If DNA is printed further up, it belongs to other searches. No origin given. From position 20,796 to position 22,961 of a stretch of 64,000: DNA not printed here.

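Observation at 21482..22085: Two word arrays inserted in frame in the GH77 4-alpha-glucanotransferase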

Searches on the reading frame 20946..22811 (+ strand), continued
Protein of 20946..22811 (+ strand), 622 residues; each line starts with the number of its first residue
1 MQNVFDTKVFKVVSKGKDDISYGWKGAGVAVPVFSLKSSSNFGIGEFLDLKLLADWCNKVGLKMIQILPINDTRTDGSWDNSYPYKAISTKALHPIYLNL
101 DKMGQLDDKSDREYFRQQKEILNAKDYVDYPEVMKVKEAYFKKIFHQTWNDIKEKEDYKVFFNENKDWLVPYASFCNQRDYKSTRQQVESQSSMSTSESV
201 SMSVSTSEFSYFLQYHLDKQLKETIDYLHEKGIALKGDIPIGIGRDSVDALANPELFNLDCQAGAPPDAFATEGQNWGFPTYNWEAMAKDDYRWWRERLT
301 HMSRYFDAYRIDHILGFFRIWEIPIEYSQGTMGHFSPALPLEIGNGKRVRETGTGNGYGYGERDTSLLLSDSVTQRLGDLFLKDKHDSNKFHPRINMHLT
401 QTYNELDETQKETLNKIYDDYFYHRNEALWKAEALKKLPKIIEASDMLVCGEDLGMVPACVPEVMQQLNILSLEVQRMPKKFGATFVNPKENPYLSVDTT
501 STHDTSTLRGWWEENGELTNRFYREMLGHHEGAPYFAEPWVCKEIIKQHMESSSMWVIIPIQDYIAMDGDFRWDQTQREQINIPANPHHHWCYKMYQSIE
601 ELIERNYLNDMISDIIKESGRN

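Call 9: find_related_loci(query=window:20946-22811:+, collection=genome_contigs, flank=3000)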
Query window:20946-22811:+ (622 aa) in genome_contigs; peptide patterns used: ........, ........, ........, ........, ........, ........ (x = any residue, [..] = any of these).
155 stretches matched a pattern; 110 encode a relative of the query (tblastn E <= 1e-3); the best 80 are kept; 80 distinct loci.
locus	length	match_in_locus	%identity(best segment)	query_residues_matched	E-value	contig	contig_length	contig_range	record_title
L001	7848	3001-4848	84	1-622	0e+0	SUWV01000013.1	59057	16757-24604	MAG: Lentimicrobiaceae bacterium isolate SIG107 NODE_3052_length_59057_cov_15.376803, whole genome shotgun sequence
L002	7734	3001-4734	75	1-622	0e+0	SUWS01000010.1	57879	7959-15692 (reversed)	MAG: Lentimicrobiaceae bacterium isolate SIG104 NODE_2707_length_57879_cov_15.713066, whole genome shotgun sequence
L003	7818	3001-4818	71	1-622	0e+0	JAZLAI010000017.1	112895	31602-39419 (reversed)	MAG: Bacteroidales bacterium isolate T1900045079_TC20190073.MAGScoT_cleanbin_000008 SGB_4647_k141_358378, whole genome s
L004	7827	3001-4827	70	1-622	0e+0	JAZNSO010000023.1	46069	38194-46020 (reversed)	MAG: Bacteroidales bacterium isolate T1900044809_TS20190275.MAGScoT_cleanbin_000008 SGB_2770_k141_1683508, whole genome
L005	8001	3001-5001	65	2-622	0e+0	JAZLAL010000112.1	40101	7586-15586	MAG: Bacteroidales bacterium isolate T1900045076_TC20190070.MAGScoT_cleanbin_000038 SGB_4638_k141_3431417, whole genome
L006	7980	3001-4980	65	2-622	0e+0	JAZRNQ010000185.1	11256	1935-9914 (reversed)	MAG: Bacteroidales bacterium isolate T1900045407_YK20190097.MAGScoT_cleanbin_000018 SGB_6995_k141_268146, whole genome s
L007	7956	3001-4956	67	2-622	0e+0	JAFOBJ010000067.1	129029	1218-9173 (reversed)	MAG: Bacteroidales bacterium isolate RGIG313 Dairy_cattle_Colon-1__c533645, whole genome shotgun sequence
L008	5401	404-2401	64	2-622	0e+0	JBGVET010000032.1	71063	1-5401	MAG: Candidatus Limimorpha sp. isolate fecal_MAG_407 fecal_MAG_407_contig_0032, whole genome shotgun sequence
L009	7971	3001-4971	62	2-621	0e+0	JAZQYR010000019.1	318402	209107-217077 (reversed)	MAG: Bacteroidales bacterium isolate T1900045160_TC20190154.MAGScoT_cleanbin_000002 SGB_5036_k141_661156, whole genome s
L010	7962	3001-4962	62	2-622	0e+0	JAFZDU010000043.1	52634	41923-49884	MAG: Bacteroidales bacterium isolate RGIG7675 Water_buffalos_Rectum-1__c283352, whole genome shotgun sequence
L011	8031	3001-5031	61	1-622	0e+0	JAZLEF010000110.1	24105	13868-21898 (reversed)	MAG: Bacteroidales bacterium isolate T1900045022_TC20190015.MAGScoT_cleanbin_000022 SGB_4411_k141_1010922, whole genome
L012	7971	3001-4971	63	2-622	0e+0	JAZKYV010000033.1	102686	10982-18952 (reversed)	MAG: Bacteroidales bacterium isolate T1900045097_TC20190091.MAGScoT_cleanbin_000007 SGB_4741_k141_2858496, whole genome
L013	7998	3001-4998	61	2-622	0e+0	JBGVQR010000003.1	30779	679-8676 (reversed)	MAG: Candidatus Limimorpha sp. isolate fecal_MAG_16 fecal_MAG_16_contig_0003, whole genome shotgun sequence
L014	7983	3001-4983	62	2-617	0e+0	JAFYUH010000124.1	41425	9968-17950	MAG: Bacteroidales bacterium isolate RGIG7428 Water_buffalos_Colon-1__c503505, whole genome shotgun sequence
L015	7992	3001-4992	49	24-622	0e+0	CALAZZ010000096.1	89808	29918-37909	MAG TPA_asm: uncultured Bacteroidales bacterium isolate SRR7299214_bin.157_CONCOCT_v1.1_MAG genome assembly, contig: ERZ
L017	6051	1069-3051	49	24-622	0e+0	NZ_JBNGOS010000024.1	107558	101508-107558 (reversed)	Saccharicrinis sp. 156 c_000000000024, whole genome shotgun sequence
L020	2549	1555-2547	84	1-325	0e+0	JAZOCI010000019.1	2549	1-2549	MAG: Bacteroidales bacterium isolate T1900044756_TS20190222.MAGScoT_cleanbin_000077 SGB_2284_k141_749258, whole genome s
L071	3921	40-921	81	317-621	2e-158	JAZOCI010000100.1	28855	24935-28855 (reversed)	MAG: Bacteroidales bacterium isolate T1900044756_TS20190222.MAGScoT_cleanbin_000077 SGB_2284_k141_2195614, whole genome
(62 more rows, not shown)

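Call 10: find_encoding_contigs(protein=P0004, flank=3000, max_places=2)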
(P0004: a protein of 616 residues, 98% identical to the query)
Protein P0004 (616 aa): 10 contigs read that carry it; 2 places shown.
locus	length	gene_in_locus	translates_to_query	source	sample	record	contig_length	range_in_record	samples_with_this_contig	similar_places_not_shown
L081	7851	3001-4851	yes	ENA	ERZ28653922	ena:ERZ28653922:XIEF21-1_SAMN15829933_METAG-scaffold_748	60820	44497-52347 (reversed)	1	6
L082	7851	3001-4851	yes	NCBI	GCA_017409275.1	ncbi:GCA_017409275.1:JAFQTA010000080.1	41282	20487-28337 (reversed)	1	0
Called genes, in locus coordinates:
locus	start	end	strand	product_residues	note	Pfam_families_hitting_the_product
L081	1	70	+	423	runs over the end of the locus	PF00696:AA_kinase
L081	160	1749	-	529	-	PF00324:AA_permease, PF13520:AA_permease_2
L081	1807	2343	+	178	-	PF00156:Pribosyltran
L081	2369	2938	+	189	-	PF00406:ADK, PF13238:AAA_18, PF13207:AAA_17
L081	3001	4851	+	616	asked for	PF02446:Glyco_hydro_77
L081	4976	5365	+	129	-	PF02566:OsmC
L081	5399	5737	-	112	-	PF14129:DUF4296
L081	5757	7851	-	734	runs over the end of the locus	PF00270:DEAD, PF04851:ResIII (weak), PF00271:Helicase_C, PF16124:RecQ_Zn_bind, PF09382:RQC, PF00570:HRDC, PF21220:RecQ-1-like_HTH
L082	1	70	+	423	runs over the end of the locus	PF00696:AA_kinase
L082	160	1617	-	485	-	PF00324:AA_permease, PF13520:AA_permease_2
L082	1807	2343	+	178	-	PF00156:Pribosyltran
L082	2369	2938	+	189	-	PF00406:ADK, PF13238:AAA_18, PF13207:AAA_17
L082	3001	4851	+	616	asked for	PF02446:Glyco_hydro_77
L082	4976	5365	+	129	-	PF02566:OsmC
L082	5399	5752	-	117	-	PF14129:DUF4296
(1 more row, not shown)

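Call 11: find_encoding_contigs(protein=P0011, flank=3000, max_places=1)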
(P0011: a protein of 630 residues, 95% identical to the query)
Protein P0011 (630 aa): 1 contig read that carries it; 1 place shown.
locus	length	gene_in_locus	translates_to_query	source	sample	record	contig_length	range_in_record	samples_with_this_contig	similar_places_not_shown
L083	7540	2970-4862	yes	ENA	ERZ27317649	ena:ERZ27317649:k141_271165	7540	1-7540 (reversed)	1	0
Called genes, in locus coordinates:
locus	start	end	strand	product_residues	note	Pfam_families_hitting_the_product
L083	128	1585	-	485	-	PF00324:AA_permease, PF13520:AA_permease_2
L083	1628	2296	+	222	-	PF00156:Pribosyltran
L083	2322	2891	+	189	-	PF00406:ADK, PF13238:AAA_18, PF13207:AAA_17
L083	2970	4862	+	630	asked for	PF02446:Glyco_hydro_77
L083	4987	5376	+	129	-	PF02566:OsmC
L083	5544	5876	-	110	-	PF14129:DUF4296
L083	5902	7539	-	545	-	?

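Call 12: find_encoding_contigs(protein=P0017, flank=3000, max_places=1)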
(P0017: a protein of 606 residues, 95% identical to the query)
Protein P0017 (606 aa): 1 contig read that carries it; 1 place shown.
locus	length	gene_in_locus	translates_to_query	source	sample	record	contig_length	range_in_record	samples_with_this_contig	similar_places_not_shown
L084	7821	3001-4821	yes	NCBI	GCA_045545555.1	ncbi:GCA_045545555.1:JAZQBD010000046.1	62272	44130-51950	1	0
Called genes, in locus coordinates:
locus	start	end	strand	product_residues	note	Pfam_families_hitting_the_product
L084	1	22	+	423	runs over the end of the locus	PF00696:AA_kinase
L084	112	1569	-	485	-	PF00324:AA_permease, PF13520:AA_permease_2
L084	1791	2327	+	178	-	PF00156:Pribosyltran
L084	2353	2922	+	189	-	PF00406:ADK, PF13238:AAA_18, PF13207:AAA_17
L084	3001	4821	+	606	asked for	PF02446:Glyco_hydro_77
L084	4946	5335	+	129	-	PF02566:OsmC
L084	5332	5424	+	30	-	-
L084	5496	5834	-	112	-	PF14129:DUF4296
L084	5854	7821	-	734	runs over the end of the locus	PF00270:DEAD, PF04851:ResIII (weak), PF00271:Helicase_C, PF16124:RecQ_Zn_bind, PF09382:RQC, PF00570:HRDC, PF21220:RecQ-1-like_HTH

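Call 13: find_encoding_contigs(protein=P0021, flank=3000, max_places=1)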
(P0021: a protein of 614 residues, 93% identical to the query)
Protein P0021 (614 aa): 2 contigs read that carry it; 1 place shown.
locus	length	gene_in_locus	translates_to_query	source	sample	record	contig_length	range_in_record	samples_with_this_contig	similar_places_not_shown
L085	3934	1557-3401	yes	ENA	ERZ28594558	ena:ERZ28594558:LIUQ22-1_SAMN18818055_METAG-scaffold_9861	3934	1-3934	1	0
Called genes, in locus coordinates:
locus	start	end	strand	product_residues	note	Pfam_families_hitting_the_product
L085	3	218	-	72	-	?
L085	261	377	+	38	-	-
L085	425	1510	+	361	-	-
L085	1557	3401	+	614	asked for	PF02446:Glyco_hydro_77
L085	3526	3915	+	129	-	PF02566:OsmC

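Call 14: find_encoding_contigs(protein=P0025, flank=3000, max_places=1)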
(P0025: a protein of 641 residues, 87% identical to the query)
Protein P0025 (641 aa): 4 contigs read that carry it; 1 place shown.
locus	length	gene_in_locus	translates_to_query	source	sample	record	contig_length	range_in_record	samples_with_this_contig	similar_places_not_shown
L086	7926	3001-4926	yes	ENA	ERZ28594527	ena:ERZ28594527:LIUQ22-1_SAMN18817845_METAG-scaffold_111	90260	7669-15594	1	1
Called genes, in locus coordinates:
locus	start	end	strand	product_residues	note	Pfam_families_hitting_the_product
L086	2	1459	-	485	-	PF00324:AA_permease, PF13520:AA_permease_2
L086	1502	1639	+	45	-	-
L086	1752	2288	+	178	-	PF00156:Pribosyltran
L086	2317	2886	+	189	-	PF00406:ADK, PF13238:AAA_18 (weak), PF13207:AAA_17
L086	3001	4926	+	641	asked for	PF02446:Glyco_hydro_77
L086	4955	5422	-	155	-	-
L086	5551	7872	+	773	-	PF13306:LRR_5, PF13855:LRR_8 (weak), PF13306:LRR_5, PF18962:Por_Secre_tail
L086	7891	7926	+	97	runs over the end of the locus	-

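Call 15: find_encoding_contigs(protein=P0030, flank=3000, max_places=1)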
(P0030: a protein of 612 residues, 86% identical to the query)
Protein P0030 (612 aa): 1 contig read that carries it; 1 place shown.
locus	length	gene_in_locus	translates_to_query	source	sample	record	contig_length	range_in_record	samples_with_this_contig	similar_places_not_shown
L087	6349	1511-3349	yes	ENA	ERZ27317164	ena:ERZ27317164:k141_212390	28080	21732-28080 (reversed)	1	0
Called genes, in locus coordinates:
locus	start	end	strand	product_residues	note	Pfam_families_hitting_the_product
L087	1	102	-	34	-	?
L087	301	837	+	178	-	PF00156:Pribosyltran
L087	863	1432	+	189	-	PF00406:ADK, PF13238:AAA_18 (weak), PF13207:AAA_17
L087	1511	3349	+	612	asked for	PF02446:Glyco_hydro_77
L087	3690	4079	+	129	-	PF02566:OsmC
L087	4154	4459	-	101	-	PF14129:DUF4296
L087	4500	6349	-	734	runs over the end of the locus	PF00270:DEAD, PF04851:ResIII (faint), PF00271:Helicase_C, PF16124:RecQ_Zn_bind, PF09382:RQC, PF00570:HRDC, PF21220:RecQ-1-like_HTH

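Call 16: find_encoding_contigs(protein=P0009, flank=3000, max_places=1)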
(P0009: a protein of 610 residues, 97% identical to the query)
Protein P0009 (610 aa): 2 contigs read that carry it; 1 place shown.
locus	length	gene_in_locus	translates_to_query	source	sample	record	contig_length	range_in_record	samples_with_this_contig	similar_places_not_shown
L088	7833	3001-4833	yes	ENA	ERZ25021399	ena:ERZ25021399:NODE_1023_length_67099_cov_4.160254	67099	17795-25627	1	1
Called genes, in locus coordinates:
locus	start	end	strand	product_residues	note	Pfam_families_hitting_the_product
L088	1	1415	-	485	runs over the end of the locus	PF00324:AA_permease, PF13520:AA_permease_2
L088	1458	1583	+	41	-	-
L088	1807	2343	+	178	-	PF00156:Pribosyltran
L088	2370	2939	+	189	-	PF00406:ADK, PF13238:AAA_18, PF13207:AAA_17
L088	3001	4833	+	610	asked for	PF02446:Glyco_hydro_77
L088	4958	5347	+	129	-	PF02566:OsmC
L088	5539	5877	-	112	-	PF14129:DUF4296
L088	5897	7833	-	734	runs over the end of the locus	PF00270:DEAD, PF04851:ResIII (weak), PF00271:Helicase_C, PF16124:RecQ_Zn_bind, PF09382:RQC, PF00570:HRDC, PF21220:RecQ-1-like_HTH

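Call 17: find_encoding_contigs(protein=P0057, flank=3000, max_places=1)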
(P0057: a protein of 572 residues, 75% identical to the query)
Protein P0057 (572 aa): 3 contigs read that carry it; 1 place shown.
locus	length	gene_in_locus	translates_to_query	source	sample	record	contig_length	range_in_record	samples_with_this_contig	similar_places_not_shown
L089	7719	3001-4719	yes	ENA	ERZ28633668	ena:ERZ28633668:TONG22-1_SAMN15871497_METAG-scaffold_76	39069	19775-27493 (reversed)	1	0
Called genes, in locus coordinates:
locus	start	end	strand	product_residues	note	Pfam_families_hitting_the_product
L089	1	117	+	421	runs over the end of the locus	PF00696:AA_kinase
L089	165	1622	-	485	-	PF00324:AA_permease, PF13520:AA_permease_2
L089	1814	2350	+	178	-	PF00156:Pribosyltran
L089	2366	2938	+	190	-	PF00406:ADK, PF13238:AAA_18, PF13207:AAA_17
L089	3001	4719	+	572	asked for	PF02446:Glyco_hydro_77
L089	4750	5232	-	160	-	-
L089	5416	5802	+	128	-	PF02566:OsmC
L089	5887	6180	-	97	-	PF14129:DUF4296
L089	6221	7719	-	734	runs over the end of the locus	PF00270:DEAD, PF00271:Helicase_C, PF16124:RecQ_Zn_bind, PF09382:RQC, PF00570:HRDC, PF21220:RecQ-1-like_HTH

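Call 38: predict_structure(alignment_id=A1)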
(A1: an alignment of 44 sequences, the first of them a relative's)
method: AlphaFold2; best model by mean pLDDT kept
length: 622 residues; sequences in the alignment: 44
mean_pLDDT: 48.6   pTM: 0.52
mean pLDDT of the five models: 48.6, 45.8, 44.8, 42.9, 42.6
residues with pLDDT >= 90: 0; 70-90: 79; 50-70: 218; < 50: 325
segments of 3 or more residues with pLDDT < 50: 22-46, 68-99, 181-204, 239-283, 316-337, 343-368, 453-460, 469-542, 544-546, 548-606
pLDDT, mean of each block of 10 residues (from residue 1): 56 61 42 36 49 68 55 36 26 35 71 82 60 64 74 82 75 56 40 34 53 67 76 62 34 33 32 29 56 66 66 48 38 43 37 29 43 63 64 57 74 65 56 67 64 44 53 31 29 30 25 27 29 33 48 33 24 26 25 28 45 59 46
secondary structure, 60 per line:
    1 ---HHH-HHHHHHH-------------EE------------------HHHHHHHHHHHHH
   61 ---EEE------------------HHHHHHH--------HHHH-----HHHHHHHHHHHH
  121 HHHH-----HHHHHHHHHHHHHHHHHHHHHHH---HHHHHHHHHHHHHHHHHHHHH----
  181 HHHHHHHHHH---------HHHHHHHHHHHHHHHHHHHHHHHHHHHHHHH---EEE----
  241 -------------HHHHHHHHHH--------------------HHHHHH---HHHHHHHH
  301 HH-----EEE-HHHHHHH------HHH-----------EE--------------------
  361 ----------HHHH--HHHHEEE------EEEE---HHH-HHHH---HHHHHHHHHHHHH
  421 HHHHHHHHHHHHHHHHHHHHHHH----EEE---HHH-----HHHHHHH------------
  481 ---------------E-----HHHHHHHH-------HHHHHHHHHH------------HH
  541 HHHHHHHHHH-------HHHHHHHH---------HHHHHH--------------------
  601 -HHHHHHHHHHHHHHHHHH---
elements in order: H8-14 H48-60 E64-66 H85-91 H100-103 H109-124 H130-152 H156-176 H181-190 H200-230 E234-236 H254-263 H284-289 H293-302 E308-310 H312-318 H371-374 H377-380 E381-383 E390-393 H401-404 H408-443 E448-450 H462-468 H502-509 H517-526 H539-550 H558-565 H575-580 H602-619

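Call 39: find_related_loci(query=window:20946-22811:+, collection=metagenome_contigs, flank=1500)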
Query window:20946-22811:+ (622 aa) in metagenome_contigs; peptide patterns used: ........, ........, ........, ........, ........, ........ (x = any residue, [..] = any of these).
131 stretches matched a pattern; 74 encode a relative of the query (tblastn E <= 1e-3); 74 distinct loci.
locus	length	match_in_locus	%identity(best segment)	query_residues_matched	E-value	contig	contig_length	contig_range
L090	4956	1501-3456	66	2-622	0e+0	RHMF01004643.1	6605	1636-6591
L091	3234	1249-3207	61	2-622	0e+0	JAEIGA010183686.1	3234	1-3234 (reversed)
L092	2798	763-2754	49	24-622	0e+0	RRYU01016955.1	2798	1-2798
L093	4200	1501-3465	45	25-621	0e+0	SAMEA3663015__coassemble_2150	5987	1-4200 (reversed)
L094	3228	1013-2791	45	17-621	0e+0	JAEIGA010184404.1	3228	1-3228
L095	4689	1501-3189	46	11-602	8e-177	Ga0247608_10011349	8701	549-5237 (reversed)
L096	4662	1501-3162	46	11-603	8e-174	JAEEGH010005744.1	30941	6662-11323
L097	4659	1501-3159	47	11-602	4e-173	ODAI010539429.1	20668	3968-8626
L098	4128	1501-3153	46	11-600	1e-175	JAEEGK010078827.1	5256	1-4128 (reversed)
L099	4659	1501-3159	46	11-602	5e-172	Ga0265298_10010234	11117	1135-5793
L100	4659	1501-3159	46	11-602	2e-171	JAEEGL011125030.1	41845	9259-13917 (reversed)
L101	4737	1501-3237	45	11-603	2e-170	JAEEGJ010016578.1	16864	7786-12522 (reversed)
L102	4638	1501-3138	46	11-595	9e-170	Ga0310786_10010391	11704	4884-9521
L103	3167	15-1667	46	13-602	9e-173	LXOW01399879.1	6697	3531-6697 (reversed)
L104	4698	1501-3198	45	11-603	1e-169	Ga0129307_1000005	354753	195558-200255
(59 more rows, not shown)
